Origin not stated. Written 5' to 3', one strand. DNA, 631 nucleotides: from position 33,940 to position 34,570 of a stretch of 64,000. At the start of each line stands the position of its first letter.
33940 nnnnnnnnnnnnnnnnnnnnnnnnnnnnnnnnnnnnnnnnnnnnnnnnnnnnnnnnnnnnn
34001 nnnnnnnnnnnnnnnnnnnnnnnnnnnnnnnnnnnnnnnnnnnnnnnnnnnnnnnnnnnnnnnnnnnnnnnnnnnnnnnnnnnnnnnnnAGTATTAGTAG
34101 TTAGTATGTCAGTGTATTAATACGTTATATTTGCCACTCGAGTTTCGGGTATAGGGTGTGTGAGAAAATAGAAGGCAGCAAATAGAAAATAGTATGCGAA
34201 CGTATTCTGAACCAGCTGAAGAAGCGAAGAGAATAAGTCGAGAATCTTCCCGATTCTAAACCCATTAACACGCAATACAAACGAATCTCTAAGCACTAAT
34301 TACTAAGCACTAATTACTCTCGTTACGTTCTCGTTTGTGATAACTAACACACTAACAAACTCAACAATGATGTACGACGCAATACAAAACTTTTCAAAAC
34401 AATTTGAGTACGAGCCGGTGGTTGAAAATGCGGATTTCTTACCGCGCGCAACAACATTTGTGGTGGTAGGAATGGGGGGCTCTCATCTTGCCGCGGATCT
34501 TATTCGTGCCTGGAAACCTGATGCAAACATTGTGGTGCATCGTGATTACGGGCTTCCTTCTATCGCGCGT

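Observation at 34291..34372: Shared 70-bp upstream element in front of two unrelated genes (pgi/pmi and rseP), including a perfect 14-bp tandem duplication and a 12-mer placed exactly 4 nt before each start codon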

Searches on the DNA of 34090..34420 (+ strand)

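Call 26: search_rna_families(source=window, start=34090, end=34420, threshold=evalue, max_evalue=10)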
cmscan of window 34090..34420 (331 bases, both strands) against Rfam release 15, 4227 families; matches with E-value up to 10: 2.
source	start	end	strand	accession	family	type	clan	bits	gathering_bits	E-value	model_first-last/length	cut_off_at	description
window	34382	34410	+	RF01377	CRISPR-DR64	Gene; CRISPR;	CL00015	14.5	40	8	1-37/37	no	CRISPR RNA direct repeat element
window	34150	34245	+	RF01932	bxd_4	Gene; lncRNA;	-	13.4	40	4.5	1-106/106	no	Bithoraxoid conserved region 4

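Call 65: search_dna_similar(query=window:34240-34366:+, collection=phages, mode=distant, max_evalue=0.01, max_rows=10)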
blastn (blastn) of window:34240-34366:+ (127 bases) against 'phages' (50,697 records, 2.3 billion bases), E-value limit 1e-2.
No match.
